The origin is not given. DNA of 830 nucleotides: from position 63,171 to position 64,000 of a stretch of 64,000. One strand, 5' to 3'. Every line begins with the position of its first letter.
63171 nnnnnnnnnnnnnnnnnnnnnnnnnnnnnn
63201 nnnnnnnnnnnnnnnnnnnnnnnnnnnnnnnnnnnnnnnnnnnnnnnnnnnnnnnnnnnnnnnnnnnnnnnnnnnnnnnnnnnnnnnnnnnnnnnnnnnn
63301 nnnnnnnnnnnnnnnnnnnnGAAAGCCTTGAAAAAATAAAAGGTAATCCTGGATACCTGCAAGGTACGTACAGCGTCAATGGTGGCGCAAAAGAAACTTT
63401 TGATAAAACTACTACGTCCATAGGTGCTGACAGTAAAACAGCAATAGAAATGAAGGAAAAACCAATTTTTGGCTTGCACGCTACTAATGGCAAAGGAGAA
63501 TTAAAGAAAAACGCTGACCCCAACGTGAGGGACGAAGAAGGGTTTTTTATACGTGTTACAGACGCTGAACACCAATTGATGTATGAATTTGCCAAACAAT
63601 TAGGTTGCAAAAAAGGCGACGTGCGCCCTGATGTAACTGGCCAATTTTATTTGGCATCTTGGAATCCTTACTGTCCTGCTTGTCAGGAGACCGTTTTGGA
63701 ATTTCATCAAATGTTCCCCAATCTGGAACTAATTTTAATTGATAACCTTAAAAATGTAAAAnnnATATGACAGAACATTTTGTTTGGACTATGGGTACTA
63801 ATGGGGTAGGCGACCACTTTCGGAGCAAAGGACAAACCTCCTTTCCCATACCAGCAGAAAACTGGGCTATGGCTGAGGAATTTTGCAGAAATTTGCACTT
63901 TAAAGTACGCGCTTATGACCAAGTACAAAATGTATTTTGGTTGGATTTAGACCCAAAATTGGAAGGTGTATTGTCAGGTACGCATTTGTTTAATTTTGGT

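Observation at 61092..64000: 890-aa repetitive protein with toxin-like C-terminus and a tightly following small ORF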

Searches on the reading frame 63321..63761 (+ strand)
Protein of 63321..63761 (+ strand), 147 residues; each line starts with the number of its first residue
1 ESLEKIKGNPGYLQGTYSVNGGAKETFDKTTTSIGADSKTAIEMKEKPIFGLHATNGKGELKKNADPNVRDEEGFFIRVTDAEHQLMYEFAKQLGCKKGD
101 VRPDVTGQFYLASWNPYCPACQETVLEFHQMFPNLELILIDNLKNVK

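Call 53: find_homologous_proteins(query=A3, max_evalue=0.01)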
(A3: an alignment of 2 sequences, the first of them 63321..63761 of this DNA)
Query A3 (2 sequences): 130 candidates shared short words with the query, none scored E <= 0.01.

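Call 62: predict_structure(alignment_id=A3)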
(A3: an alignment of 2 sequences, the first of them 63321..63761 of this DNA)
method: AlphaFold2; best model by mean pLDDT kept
length: 147 residues; sequences in the alignment: 2
mean_pLDDT: 42.1   pTM: 0.36
mean pLDDT of the five models: 42.1, 40.0, 38.8, 38.5, 38.3
residues with pLDDT >= 90: 0; 70-90: 12; 50-70: 45; < 50: 90
segments of 3 or more residues with pLDDT < 50: 1-80, 104-106, 143-147
pLDDT, mean of each block of 10 residues (from residue 1): 27 27 27 24 24 25 27 35 58 56 56 65 72 65 45
secondary structure, 60 per line:
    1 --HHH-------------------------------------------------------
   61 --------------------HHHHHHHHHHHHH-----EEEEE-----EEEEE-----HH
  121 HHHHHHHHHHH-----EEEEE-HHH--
elements in order: H81-93 E99-103 E109-113 H119-131 E137-141

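Call 73: fold_search(model_id=the predicted structure, library=pdb)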
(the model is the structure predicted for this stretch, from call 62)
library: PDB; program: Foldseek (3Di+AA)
matches with E <= 10: 440; with E <= 0.001: 0
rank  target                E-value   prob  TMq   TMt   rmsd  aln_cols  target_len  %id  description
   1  8y9b_A                1.6e-01  0.82  0.32  0.61   2.9        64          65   17  TcdB1 in complex with mini-binder (released 2024-08-28)
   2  7bqc_MODEL_1_A        5.0e-01  0.30  0.29  0.34   5.5        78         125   12  Solution NMR structure of NF4; de novo designed protein with a novel fold (released 2021-03-24)
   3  1xkn                  5.4e-01  0.41  0.19  0.08   1.7        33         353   27  Crystal Structure of the Putative Peptidyl-arginine Deiminase from Chlorobium tepidum, NESG Target CtR21 (released 2004-11-16)
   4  4ocm_B                8.6e-01  0.07  0.18  0.16  13.6        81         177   17  Crystal Structure of the Rpn8-Rpn11 MPN domain heterodimer, crystal form Ib (released 2014-01-29)
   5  4v88_CH               9.2e-01  0.11  0.25  0.21   8.3        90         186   12  The structure of the eukaryotic ribosome at 3.0 A resolution. (released 2014-07-09)
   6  4qbo                  1.1e+00  0.09  0.22  0.32   8.7        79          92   11  VRR_NUC domain (released 2014-09-10)
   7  6fju_B                1.2e+00  0.06  0.19  0.17  12.1        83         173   14  Rpn11 homolog from Caldiarchaeum Subterraneum (released 2018-07-25)
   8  9y4h_AH               1.4e+00  0.08  0.22  0.19   9.7        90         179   10  Structure of guinea pig ribosome with P/E-tRNA and mRNA (released 2026-02-18)
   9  4goq_A                1.5e+00  0.06  0.17  0.22  12.7        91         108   12  Crystal structure of a DUF1491 family protein (CC_1065) from Caulobacter crescentus CB15 at 1.87 A resolution (released 2012-09-19)
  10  9q8z_A                1.7e+00  0.09  0.21  0.06   9.9        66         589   18  Human chondroitin sulfate polymerase complex CHSY3-CHPF (released 2025-12-03)
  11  5wyj_SI               1.8e+00  0.08  0.23  0.21   6.8        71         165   14  Cryo-EM structure of the 90S small subunit pre-ribosome (Dhr1-depleted, Enp1-TAP, state 1) (released 2017-03-29)
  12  5yep_A                2.1e+00  0.20  0.32  0.38   3.4        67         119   10  Crystal structure of SO_3166-SO_3165 from Shewanella oneidensis (released 2018-03-28)
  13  9h3g_Ra               2.1e+00  0.10  0.24  0.20   6.3        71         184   11  Structure of the Arabidopsis thaliana 80S ribosome in complex with P- and E-site tRNAs and mRNA (released 2026-02-04)
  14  8rgp_C                2.2e+00  0.07  0.18  0.14   5.0        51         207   16  Closed Complex I from murine brain (released 2024-04-24)
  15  4goq_B                2.2e+00  0.06  0.18  0.24  12.3        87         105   11  Crystal structure of a DUF1491 family protein (CC_1065) from Caulobacter crescentus CB15 at 1.87 A resolution (released 2012-09-19)
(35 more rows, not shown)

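Call 75: find_related_loci(query=A3, collection=metagenome_contigs, flank=6000)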
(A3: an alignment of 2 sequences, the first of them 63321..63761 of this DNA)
Query A3 (147 aa) in metagenome_contigs; peptide patterns used: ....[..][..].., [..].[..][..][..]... (x = any residue, [..] = any of these).
418 stretches matched a pattern; 11 encode a relative of the query (tblastn E <= 1e-3); 11 distinct loci.
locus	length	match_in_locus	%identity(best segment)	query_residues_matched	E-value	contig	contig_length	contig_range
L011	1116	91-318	46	69-144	6e-24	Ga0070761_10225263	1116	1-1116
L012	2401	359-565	41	76-144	8e-20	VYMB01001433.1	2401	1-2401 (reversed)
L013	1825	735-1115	34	4-144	2e-19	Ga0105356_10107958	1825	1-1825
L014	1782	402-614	39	74-144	5e-18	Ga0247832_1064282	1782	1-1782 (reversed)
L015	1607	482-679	40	78-144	7e-16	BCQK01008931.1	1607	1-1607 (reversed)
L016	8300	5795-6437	35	80-144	1e-13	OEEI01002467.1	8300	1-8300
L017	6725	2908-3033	50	103-144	2e-11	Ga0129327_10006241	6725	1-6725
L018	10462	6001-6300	28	43-144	3e-10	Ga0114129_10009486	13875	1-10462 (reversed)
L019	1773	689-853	38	78-137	9e-9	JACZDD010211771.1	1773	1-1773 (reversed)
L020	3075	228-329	50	111-144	1e-8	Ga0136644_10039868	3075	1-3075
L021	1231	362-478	44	106-144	4e-8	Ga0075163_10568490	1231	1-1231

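Call 79: search_protein_families(library=pfam, proteins=[L013:3-1115:+, L014:3-614:+, L019:2-871:+, L018:4801-6300:+, L011:1-318:+, L012:555-794:+, L018:6303-6758:+, L019:1102-1617:+, L014:620-1096:+, L013:1102-1347:+], max_evalue=0.01)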
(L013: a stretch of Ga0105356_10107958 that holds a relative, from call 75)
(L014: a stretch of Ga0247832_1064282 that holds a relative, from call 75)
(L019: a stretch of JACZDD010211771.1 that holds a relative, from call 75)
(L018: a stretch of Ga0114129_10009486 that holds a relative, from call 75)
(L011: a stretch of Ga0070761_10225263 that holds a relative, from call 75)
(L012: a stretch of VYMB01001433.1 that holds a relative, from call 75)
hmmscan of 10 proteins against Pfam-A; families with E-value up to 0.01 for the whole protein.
L013:3-1115:+ (371 aa): 1 family
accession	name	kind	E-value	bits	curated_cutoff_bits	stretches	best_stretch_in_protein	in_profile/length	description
PF14424.12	Toxin-deaminase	-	6.6e-15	56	29.6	1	278-364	62-140/146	The BURPS668_1122 family of deaminases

L014:3-614:+ (204 aa): 1 family
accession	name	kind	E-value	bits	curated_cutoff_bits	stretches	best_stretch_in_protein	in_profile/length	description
PF14424.12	Toxin-deaminase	-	8.1e-13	49.2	29.6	1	130-197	75-140/146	The BURPS668_1122 family of deaminases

L019:2-871:+ (290 aa): 9 families
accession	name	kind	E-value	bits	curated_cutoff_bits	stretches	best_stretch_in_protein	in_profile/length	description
PF14424.12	Toxin-deaminase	-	3.1e-15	57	29.6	1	227-286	83-142/146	The BURPS668_1122 family of deaminases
PF18750.7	SNAD4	-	2.8e-05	24.6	27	1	226-287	26-86/130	Secreted Novel AID/APOBEC-like Deaminase 4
PF18778.7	NAD1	-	3.9e-05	24.3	27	1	227-287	45-105/175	Novel AID APOBEC clade 1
PF08210.17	APOBEC_N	-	4.4e-05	24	25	1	229-287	42-100/170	APOBEC-like N-terminal domain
PF18769.7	APOBEC1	-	0.00019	22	27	1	225-286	11-71/101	APOBEC1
PF18774.7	APOBEC4_like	-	0.0022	18.4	26.7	1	231-286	34-86/131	APOBEC4-like -AID/APOBEC-deaminase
PF18772.7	APOBEC2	-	0.0033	17.9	26.8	1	229-287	47-104/175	APOBEC2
PF07139.16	SPATS2-like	-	0.0056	16.9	25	1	110-168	87-145/309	Spermatogenesis-associated serine-rich protein 2-like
PF18775.7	APOBEC4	-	0.0066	17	27.2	0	258-288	3-33/74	APOBEC4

L018:4801-6300:+ (500 aa): 1 family
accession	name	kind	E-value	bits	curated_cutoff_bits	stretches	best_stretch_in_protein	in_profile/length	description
PF14424.12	Toxin-deaminase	-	4.1e-14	53.4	29.6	1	437-494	84-141/146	The BURPS668_1122 family of deaminases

L011:1-318:+ (106 aa): 1 family
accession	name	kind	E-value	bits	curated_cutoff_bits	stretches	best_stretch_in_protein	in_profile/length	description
PF14424.12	Toxin-deaminase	-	1.1e-15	58.5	29.6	1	17-99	61-140/146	The BURPS668_1122 family of deaminases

L012:555-794:+ (80 aa): 0 families

L018:6303-6758:+ (152 aa): 3 families
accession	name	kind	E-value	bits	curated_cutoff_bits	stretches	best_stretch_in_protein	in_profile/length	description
PF09346.15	SMI1_KNR4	-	1e-09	39.5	25.4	1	23-128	2-115/125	SMI1 / KNR4 family (SUKH-1)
PF14568.11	SUKH_6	-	1.2e-07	32.7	27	1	26-137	2-119/119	SMI1-KNR4 cell-wall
PF14567.11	SUKH_5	-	0.00027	21.2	27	1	12-53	7-52/142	SMI1-KNR4 cell-wall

L019:1102-1617:+ (172 aa): 3 families
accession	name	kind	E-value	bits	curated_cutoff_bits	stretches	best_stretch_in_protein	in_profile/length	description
PF09346.15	SMI1_KNR4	-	2.3e-14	54.5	25.4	1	23-141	1-124/125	SMI1 / KNR4 family (SUKH-1)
PF14568.11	SUKH_6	-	9.1e-12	46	27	1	26-140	1-119/119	SMI1-KNR4 cell-wall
PF14567.11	SUKH_5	-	1.1e-05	25.6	27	1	20-127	18-125/142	SMI1-KNR4 cell-wall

L014:620-1096:+ (159 aa): 0 families

L013:1102-1347:+ (82 aa): 0 families

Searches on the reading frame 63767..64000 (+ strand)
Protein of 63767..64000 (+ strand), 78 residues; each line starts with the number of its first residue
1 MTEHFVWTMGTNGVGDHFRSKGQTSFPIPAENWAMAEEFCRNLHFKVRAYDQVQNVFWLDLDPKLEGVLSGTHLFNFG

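Call 9: search_protein_families(library=pfam, proteins=[window:63767-64000:+], max_evalue=1)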
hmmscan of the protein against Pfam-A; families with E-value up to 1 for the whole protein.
window:63767-64000:+ (78 aa): 0 families

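Call 10: search_protein_families(library=ncbifam, proteins=[window:63767-64000:+], max_evalue=1)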
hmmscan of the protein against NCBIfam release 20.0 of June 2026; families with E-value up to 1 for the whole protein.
window:63767-64000:+ (78 aa): 0 families

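Call 96: search_solved_structures(query=A5, max_evalue=1)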
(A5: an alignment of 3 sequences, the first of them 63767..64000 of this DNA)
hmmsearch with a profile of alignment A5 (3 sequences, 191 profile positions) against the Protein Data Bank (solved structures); distinct sequences matched with E-value up to 1: 2.
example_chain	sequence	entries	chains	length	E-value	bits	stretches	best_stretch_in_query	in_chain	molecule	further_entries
1zov_A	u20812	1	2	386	0.25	14.2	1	46-103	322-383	Monomeric sarcosine oxidase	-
9x2r_B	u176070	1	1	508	0.32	13.8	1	23-68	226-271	Protein NODULATION SIGNALING PATHWAY 2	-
